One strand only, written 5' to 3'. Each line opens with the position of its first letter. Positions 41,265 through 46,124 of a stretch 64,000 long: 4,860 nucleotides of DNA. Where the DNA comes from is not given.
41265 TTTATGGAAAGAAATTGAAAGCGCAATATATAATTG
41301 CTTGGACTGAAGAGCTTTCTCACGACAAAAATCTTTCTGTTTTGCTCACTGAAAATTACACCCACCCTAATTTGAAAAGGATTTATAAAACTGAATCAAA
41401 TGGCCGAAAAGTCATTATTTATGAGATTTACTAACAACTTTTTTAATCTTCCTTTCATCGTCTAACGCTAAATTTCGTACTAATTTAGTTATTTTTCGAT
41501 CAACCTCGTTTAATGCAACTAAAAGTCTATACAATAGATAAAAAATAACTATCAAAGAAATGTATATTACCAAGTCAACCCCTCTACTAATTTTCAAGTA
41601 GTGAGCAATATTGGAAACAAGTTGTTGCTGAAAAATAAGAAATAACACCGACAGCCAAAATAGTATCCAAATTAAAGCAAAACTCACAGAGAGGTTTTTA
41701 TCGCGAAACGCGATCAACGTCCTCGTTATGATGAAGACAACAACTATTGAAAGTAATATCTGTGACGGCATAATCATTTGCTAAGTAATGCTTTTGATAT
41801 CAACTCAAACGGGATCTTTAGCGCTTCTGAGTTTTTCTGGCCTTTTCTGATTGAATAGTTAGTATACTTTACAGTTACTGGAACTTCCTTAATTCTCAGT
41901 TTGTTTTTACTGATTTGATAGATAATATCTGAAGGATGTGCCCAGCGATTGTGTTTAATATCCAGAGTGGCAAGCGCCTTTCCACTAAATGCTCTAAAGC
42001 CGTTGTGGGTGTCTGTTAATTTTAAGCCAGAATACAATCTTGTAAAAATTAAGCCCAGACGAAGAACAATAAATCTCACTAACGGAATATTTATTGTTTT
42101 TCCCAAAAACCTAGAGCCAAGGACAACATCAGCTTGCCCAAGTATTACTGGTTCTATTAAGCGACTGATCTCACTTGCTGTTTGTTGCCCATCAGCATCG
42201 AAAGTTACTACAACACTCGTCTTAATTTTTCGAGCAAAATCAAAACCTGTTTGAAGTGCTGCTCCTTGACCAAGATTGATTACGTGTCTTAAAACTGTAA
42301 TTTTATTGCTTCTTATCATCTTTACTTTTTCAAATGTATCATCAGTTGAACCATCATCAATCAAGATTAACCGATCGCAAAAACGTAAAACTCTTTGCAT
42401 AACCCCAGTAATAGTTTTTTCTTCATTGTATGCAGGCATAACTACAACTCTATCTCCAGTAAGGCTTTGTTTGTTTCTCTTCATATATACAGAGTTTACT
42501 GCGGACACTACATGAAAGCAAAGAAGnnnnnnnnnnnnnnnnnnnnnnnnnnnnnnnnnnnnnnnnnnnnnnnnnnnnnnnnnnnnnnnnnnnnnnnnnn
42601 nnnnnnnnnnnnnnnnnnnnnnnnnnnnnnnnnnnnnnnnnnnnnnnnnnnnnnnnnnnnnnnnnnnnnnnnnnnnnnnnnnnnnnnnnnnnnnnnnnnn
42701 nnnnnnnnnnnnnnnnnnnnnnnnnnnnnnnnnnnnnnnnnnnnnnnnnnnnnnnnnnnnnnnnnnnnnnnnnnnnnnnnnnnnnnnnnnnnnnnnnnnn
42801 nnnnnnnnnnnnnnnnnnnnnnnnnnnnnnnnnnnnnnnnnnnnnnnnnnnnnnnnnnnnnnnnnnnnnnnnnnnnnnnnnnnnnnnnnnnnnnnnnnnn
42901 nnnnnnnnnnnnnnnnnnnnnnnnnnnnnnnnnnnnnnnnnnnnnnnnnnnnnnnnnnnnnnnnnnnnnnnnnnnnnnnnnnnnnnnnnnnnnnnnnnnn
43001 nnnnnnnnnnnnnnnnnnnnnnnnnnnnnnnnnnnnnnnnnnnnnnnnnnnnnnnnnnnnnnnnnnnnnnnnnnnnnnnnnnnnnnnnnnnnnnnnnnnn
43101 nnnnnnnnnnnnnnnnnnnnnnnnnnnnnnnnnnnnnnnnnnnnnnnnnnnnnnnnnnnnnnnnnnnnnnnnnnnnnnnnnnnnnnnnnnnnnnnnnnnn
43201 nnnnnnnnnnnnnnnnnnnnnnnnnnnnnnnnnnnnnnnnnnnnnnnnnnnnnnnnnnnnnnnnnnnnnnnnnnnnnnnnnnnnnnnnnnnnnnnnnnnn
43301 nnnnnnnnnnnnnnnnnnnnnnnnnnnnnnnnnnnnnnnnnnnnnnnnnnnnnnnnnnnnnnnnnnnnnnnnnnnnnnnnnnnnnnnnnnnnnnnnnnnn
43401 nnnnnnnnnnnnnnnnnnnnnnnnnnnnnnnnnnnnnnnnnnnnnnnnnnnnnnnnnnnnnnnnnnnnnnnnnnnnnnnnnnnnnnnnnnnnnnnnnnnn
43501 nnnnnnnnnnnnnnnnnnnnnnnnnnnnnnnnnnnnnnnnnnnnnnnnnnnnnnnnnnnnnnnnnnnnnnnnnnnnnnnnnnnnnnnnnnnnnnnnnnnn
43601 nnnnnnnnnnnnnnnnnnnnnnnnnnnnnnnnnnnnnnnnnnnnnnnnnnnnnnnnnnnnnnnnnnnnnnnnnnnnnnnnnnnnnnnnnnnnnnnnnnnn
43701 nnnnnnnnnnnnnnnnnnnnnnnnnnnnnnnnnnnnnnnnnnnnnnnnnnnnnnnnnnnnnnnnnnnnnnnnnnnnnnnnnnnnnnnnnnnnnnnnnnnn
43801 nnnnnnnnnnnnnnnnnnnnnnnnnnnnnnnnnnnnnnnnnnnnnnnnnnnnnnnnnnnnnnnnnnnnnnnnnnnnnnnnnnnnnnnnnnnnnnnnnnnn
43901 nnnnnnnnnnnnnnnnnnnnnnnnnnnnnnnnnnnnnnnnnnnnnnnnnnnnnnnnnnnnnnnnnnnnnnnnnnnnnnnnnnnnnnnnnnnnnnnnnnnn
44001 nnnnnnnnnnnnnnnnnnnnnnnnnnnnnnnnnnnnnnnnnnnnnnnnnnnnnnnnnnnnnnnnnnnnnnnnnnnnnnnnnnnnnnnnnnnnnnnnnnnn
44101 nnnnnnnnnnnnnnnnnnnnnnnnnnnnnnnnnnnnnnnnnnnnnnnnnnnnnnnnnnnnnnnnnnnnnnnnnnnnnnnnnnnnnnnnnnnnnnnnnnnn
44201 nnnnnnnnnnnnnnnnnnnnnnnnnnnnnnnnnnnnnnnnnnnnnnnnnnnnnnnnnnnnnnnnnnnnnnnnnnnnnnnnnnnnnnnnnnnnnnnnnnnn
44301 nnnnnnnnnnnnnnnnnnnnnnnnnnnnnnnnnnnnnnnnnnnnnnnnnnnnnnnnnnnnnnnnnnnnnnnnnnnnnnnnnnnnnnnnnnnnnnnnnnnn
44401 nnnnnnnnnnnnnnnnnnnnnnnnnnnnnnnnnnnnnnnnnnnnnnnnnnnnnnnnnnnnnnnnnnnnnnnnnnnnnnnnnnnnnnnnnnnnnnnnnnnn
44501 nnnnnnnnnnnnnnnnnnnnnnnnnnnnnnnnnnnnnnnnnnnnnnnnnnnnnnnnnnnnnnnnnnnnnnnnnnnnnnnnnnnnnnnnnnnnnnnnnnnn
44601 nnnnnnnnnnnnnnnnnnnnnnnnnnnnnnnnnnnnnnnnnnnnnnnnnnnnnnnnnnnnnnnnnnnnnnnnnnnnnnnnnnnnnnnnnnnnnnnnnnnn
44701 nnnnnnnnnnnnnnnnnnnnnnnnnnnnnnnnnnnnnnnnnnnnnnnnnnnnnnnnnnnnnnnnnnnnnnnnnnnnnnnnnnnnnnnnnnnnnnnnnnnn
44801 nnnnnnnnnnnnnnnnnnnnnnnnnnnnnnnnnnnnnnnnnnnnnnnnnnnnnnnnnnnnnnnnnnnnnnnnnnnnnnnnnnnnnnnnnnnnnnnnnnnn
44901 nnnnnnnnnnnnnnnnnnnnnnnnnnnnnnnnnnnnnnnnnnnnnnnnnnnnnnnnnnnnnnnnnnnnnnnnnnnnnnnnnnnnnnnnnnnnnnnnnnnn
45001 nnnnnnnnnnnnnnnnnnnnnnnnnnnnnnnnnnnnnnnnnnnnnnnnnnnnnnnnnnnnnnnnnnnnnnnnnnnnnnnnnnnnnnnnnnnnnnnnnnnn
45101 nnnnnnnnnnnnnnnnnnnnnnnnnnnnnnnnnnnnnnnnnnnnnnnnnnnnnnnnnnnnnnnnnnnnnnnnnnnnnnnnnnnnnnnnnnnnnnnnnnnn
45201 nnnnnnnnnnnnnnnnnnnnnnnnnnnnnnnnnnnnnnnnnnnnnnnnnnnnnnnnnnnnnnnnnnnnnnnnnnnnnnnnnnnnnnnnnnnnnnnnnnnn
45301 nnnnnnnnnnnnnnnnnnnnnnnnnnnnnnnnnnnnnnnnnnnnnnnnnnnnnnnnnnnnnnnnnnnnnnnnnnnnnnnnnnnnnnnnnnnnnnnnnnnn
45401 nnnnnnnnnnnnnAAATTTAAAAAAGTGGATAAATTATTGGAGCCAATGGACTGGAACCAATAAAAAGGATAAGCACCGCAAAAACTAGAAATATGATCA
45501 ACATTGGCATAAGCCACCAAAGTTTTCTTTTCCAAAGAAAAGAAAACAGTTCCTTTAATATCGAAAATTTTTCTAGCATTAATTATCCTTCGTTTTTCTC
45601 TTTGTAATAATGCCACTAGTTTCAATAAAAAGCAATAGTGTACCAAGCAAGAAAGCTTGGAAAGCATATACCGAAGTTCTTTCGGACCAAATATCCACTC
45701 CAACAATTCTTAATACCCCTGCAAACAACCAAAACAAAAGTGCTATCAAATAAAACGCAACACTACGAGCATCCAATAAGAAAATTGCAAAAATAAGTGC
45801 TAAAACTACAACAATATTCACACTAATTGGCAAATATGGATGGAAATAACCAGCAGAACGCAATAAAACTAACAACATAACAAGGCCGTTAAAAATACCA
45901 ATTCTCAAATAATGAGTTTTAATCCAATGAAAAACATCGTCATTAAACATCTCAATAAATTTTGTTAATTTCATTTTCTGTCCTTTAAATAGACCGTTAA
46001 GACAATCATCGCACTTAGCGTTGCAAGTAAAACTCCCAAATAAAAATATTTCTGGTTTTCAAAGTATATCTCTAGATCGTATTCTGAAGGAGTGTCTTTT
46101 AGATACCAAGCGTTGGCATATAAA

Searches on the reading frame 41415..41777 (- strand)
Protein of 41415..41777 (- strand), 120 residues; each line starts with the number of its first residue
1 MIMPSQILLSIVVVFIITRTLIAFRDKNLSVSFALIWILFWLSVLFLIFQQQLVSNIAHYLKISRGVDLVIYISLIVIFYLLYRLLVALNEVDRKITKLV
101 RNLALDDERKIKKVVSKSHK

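Call 6: search_protein_families(library=pfam, proteins=[window:41415-41777:-])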
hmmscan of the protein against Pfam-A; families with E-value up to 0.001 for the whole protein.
window:41415-41777:- (120 aa): 1 family
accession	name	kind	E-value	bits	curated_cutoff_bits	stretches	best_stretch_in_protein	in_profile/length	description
PF10066.14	DUF2304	-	7.4e-20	71.6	25.5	1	6-108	3-105/106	Uncharacterized conserved protein (DUF2304)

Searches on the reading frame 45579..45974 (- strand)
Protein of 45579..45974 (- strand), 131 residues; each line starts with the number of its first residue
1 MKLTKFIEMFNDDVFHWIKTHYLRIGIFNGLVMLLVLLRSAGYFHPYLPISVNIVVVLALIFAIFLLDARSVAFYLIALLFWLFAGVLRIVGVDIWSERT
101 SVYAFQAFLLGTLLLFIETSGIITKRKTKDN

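Call 6: search_protein_families(library=pfam, proteins=[window:45579-45974:-])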
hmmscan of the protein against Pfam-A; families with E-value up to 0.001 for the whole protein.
window:45579-45974:- (131 aa): 0 families

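Call 37: search_protein_families(library=pfam, proteins=[window:45579-45974:-], max_evalue=5)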
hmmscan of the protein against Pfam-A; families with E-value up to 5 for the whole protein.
window:45579-45974:- (131 aa): 0 families
